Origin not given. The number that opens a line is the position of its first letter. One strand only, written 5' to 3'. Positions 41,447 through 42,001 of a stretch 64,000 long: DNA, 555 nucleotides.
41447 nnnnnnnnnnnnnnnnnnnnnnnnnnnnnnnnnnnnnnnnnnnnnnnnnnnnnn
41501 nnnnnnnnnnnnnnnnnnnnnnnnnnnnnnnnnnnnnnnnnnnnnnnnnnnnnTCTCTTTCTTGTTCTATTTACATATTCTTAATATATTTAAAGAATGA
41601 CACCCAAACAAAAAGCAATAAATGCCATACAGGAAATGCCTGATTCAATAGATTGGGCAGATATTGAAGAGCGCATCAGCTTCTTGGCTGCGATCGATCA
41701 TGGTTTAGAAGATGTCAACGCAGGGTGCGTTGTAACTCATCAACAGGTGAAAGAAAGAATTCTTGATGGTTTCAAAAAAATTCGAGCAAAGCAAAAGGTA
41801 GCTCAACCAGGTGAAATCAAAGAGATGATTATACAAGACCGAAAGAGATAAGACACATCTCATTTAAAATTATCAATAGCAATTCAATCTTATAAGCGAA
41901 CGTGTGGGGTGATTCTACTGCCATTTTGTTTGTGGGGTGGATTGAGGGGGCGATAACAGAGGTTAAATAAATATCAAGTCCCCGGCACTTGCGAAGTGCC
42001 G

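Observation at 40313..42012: An AT-rich Fic islet is inserted at the 3' end of the gltP-type symporter gene, with a diverged duplicate of the gene's last ~70 bp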

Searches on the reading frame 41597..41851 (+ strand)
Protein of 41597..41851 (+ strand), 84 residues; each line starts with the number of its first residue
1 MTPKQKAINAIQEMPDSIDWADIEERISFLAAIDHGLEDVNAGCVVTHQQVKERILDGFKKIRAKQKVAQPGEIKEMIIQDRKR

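Call 4: search_protein_families(library=pfam, proteins=[window:41597-41851:+], max_evalue=0.01)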
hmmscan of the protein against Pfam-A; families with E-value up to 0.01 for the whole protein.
window:41597-41851:+ (84 aa): 0 families

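Call 26: search_protein_families(library=ncbifam, proteins=[window:41597-41851:+], max_evalue=1)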
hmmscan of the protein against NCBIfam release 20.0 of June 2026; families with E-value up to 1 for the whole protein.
window:41597-41851:+ (84 aa): 0 families

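Call 27: search_protein_families(library=padloc, proteins=[window:41597-41851:+], max_evalue=1)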
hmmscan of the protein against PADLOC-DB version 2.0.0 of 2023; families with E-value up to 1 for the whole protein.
window:41597-41851:+ (84 aa): 0 families
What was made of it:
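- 41597..41851 (+): ORF84: small all-helical protein from a family of about 61-aa proteins, antitoxin-like at best, with no partner toxin gene. No Pfam, NCBIfam or PADLOC hit (calls 4, 26, 27).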

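Call 39: search_protein_representatives(protein=window:41597-41851:+)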
Query: 84 residues. Proteins with E-value up to 0.001 (for the whole library): 211; up to 1e-10: 11; up to 1e-30: 1. The best 150 are listed.
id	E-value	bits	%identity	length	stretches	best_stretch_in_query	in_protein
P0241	3.8e-48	176.4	100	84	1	1-84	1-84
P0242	7.3e-20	86.5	55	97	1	1-83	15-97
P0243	6.5e-14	67.6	59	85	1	1-56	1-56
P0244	9.9e-13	63.9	58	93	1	1-55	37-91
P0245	1.3e-12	63.5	57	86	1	1-56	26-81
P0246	1.4e-12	63.4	55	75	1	1-56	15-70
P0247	6.8e-12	61.2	52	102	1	1-60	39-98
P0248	8.8e-12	60.8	58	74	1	1-55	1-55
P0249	4.5e-11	58.6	56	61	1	1-54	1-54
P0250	4.6e-11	58.6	56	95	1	1-55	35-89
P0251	9.9e-11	57.5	53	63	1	1-55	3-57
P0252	2.3e-10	56.3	43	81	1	1-60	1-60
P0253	2.3e-10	56.3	46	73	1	3-73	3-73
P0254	3.2e-10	55.9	42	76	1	1-66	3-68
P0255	6.3e-10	54.9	54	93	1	1-57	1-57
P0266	1.1e-07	47.8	46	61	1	1-57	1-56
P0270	5.4e-07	45.6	39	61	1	1-56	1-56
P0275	1.1e-06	44.7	44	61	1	2-56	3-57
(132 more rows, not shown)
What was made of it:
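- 41597..41851 (+): 211 relatives at E<=1e-3 (call 39).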

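Call 41: search_protein_families(library=pfam, alignment_id=A4, max_evalue=1)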
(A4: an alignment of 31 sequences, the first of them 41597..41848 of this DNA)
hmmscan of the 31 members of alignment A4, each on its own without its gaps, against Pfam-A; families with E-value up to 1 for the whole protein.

A. member 1, window:41597-41848:+ (84 aa): 0 families

B. families by the number of members that match (of 31 scanned): 12 families
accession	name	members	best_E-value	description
PF09059.15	TyeA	9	0.031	TyeA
PF22351.2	TraH_VirB8-like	2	0.016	TraH VirB8-like domain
PF09086.16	DUF1924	1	2.9e-22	Domain of unknown function (DUF1924)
PF06627.17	DUF1153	1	0.012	Protein of unknown function (DUF1153)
PF06253.16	MTTB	1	0.034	Trimethylamine methyltransferase (MTTB)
PF00531.28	Death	1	0.04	Death domain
PF21403.4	OTU1_UBXL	1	0.06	OTU1, UBXL domain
PF11459.13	AbiEi_3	1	0.093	Transcriptional regulator, AbiEi antitoxin, Type IV TA system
PF01717.24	Meth_synt_2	1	0.13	Cobalamin-independent synthase, Catalytic domain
PF20304.3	Sp-CxC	1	0.13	Small protein from certain CxC ATPase-based DNA modification systems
PF01174.25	SNO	1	0.25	SNO glutamine amidotransferase family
PF01671.21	ASFV_360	1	0.35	African swine fever virus multigene family 360 protein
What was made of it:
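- On Type II antitoxin (ORF84): No Pfam, NCBIfam or PADLOC hit (calls 4, 26, 27, 41).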

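Call 42: search_solved_structures(query=A4, max_evalue=1)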
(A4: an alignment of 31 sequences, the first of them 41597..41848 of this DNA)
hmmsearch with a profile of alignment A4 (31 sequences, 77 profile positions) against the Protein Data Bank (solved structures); distinct sequences matched with E-value up to 1: 12.
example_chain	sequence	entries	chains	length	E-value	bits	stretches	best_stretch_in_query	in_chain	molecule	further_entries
9g12_C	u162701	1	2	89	0.0019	21.2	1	33-57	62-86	Antitoxin RelB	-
6xrw_B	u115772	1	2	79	0.0027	20.8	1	32-56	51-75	Ribbon-helix-helix protein, CopG family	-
5mfi_A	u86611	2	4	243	0.082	16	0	10-41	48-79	YIII(Dq.V2)4CqI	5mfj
5an9_J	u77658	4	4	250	0.096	15.8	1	3-39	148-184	RIBOSOME MATURATION PROTEIN SBDS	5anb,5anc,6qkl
2kdo_A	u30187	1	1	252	0.098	15.8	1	3-39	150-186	Ribosome maturation protein SBDS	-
2l9n_A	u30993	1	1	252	0.098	15.8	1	3-39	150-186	Ribosome maturation protein SBDS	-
7upp_B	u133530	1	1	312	0.11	15.6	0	7-19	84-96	DHT03 protein B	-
4d49_A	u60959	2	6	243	0.13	15.3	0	9-44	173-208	ARMADILLO REPEAT PROTEIN ARM00027 | YIII(Dq.V1)4CPAF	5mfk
9e78_5G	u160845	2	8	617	0.19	14.9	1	40-74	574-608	distal DC2 | ODAD1 central coiled coil region domain-containing protein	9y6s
5aiw_A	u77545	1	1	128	0.23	14.6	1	4-30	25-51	TRAH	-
2cx7_A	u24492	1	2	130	0.52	13.4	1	18-47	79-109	Sterol carrier protein 2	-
1wfr_A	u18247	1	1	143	0.57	13.3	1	18-47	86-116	Hypothetical Protein TT1886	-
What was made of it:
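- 41597..41851 (+): Weak match to the C-termini of RelB/CopG antitoxins, E about 0.002 (call 42).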

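Call 43: find_homologous_proteins(query=window:41597-41851:+, max_evalue=0.001)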
Query window:41597-41851:+ (84 aa): 1 proteins with E <= 0.001 among 1 candidates.
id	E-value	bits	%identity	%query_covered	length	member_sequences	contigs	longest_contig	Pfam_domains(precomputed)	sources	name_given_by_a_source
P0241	1.2e-47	176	100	100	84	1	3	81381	-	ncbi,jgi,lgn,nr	ncbi:hypothetical protein HQ585_04480 [candidate division KSB1 bacterium]|nr:hypothetical protein [c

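Call 44: find_encoding_contigs(protein=P0241, flank=6000, max_places=6)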
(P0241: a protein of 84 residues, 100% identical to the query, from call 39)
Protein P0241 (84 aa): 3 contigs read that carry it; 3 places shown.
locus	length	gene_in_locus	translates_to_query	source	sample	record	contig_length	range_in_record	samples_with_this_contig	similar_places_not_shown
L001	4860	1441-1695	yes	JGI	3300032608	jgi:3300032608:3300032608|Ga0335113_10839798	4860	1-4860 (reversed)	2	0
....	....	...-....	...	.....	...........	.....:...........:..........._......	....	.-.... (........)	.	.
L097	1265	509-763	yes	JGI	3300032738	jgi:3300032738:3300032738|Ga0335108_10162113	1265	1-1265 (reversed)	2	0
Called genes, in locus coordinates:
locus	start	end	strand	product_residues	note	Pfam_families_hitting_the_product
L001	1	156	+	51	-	?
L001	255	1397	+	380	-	PF02661:Fic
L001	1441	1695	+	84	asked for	-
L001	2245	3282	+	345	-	PF00037:Fer4 (faint), PF12838:Fer4_7 (faint), PF13187:Fer4_9 (faint), PF13237:Fer4_10 (faint), PF12797:Fer4_2 (faint), PF17179:Fer4_22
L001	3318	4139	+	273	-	PF00970:FAD_binding_6 (weak), PF00175:NAD_binding_1, PF10418:DHODB_Fe-S_bind (weak)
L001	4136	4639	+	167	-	PF13247:Fer4_11, PF14697:Fer4_21 (weak), PF12838:Fer4_7 (weak), PF13187:Fer4_9 (weak), PF00037:Fer4 (weak)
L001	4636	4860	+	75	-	?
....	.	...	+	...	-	?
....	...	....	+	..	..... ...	-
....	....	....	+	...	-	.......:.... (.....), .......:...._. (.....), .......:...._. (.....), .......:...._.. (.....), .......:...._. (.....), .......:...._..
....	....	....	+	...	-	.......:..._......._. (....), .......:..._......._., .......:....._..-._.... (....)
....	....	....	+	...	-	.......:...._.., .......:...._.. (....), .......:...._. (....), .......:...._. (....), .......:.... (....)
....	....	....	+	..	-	?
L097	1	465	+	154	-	?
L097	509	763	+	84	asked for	-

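Call 58: find_related_loci(query=A6, collection=viral_contigs, flank=2500)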
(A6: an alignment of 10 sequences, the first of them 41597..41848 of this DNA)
Query A6 (84 aa) in viral_contigs; peptide patterns used: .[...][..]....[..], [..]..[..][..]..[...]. (x = any residue, [..] = any of these).
46 stretches matched a pattern, but none encodes a relative of the query by tblastn (E <= 1e-3).

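Call 59: list_cluster_members(proteins=[P0242, P0243, P0245, P0246, P0248, P0249, P0251, P0266, P0270, P0275])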
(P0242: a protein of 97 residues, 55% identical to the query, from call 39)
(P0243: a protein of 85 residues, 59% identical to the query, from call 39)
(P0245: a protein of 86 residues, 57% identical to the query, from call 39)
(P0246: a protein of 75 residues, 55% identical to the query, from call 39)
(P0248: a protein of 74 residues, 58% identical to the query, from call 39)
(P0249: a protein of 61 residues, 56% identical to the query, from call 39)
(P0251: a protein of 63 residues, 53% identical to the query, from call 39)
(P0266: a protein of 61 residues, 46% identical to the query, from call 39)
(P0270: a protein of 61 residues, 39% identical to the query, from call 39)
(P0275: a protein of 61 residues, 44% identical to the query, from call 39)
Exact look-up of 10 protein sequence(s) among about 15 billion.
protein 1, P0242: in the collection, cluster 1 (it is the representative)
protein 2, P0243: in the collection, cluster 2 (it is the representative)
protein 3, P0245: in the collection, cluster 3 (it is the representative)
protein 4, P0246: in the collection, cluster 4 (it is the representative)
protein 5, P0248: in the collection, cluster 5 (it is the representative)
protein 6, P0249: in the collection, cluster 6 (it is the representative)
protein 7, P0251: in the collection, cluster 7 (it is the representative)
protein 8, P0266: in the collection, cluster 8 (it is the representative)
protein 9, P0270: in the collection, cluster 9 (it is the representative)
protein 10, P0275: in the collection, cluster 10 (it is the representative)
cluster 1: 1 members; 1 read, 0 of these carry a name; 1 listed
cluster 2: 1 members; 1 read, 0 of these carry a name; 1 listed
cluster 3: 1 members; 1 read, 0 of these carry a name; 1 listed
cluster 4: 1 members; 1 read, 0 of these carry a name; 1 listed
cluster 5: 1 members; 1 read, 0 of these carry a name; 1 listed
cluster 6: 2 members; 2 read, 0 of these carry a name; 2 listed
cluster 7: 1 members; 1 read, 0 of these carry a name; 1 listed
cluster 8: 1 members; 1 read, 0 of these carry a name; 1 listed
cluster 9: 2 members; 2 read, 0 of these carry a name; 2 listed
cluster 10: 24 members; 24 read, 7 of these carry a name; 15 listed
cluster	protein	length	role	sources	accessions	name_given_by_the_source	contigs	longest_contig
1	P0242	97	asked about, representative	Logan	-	-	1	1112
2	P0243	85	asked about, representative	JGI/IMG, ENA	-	-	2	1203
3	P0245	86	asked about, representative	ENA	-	-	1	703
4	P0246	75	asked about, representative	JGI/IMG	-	-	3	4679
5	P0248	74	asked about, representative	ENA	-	-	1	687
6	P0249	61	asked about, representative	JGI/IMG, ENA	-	-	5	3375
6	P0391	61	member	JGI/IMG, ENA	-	-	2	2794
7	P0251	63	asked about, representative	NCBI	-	-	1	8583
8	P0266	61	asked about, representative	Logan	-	-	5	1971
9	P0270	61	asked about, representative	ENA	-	-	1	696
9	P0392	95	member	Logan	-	-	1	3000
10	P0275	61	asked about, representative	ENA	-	-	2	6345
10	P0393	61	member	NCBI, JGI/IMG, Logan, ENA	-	predicted transcriptional regulator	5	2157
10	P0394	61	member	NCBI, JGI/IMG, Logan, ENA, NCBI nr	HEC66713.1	MAG TPA: hypothetical protein ENI23_15665 [bacterium] | predicted transcriptional regulator | hypothetical protein [bacterium]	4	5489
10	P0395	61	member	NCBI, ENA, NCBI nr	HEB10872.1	MAG TPA: hypothetical protein ENI06_06630 [Spirochaetales bacterium] | hypothetical protein [Spirochaetales bacterium]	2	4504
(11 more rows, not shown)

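Call 87: predict_structure(alignment_id=A4)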
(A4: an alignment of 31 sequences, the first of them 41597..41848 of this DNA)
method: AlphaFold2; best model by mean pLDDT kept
length: 84 residues; sequences in the alignment: 31
mean_pLDDT: 90.1   pTM: 0.51
mean pLDDT of the five models: 90.1, 89.2, 88.5, 86.1, 85.9
residues with pLDDT >= 90: 62; 70-90: 19; 50-70: 3; < 50: 0
segments of 3 or more residues with pLDDT < 50: none
pLDDT, mean of each block of 10 residues (from residue 1): 92 96 95 94 93 95 85 76 74
secondary structure, 60 per line:
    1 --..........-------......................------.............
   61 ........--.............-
elements in order: H3-12 H20-41 H48-68 H71-83
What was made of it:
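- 41597..41851 (+): AlphaFold pLDDT 90, four helices (call 87).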

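Call 89: fold_search(model_id=the predicted structure, library=pdb)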
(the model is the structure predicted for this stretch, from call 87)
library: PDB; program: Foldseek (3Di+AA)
matches with E <= 10: 9; with E <= 0.001: 0
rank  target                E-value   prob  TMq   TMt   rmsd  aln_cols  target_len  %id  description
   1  4wyo_C                4.4e+00  0.04  0.25  0.04  13.9        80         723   14  Crystal structure of human-yeast chimera acetyl coA carboxylase CT domain bound to Compound 1 (released 2015-01-14)
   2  5cte_C                5.5e+00  0.04  0.25  0.04  13.9        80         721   14  Humanized yeast ACC carboxyltransferase domain bound to 2,2-dimethylpropyl (1S)-1-methyl-8-[(7-methyl-1H-indazol-5-yl) (released 2015-10-14)
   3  4wyo_B                5.5e+00  0.03  0.25  0.05  13.5        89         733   19  Crystal structure of human-yeast chimera acetyl coA carboxylase CT domain bound to Compound 1 (released 2015-01-14)
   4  9n70_NA               5.9e+00  0.05  0.29  0.10  38.1        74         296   12  SSU processome maturation and disassembly, State E (released 2025-11-05)
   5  3f1i_S                6.4e+00  0.04  0.25  0.27  11.9        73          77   16  Human ESCRT-0 Core Complex (released 2009-03-24)
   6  7sba_J                7.4e+00  0.14  0.33  0.20   2.6        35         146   31  Structure of type I-D Cascade bound to a dsDNA target (released 2022-06-08)
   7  3m0j                  8.0e+00  0.01  0.15  0.06  11.0        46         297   17  Structure of oxaloacetate acetylhydrolase in complex with the inhibitor 3,3-difluorooxalacetate (released 2010-06-16)
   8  3jcm_A                8.0e+00  0.01  0.17  0.02  12.0        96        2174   18  Cryo-EM structure of the spliceosomal U4/U6.U5 tri-snRNP (released 2016-02-24)
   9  1w5f_A                8.7e+00  0.05  0.32  0.11   7.3        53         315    9  FtsZ, T7 mutated, domain swapped (T. maritima) (released 2004-12-01)
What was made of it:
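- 41597..41851 (+): No fold match (call 89).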
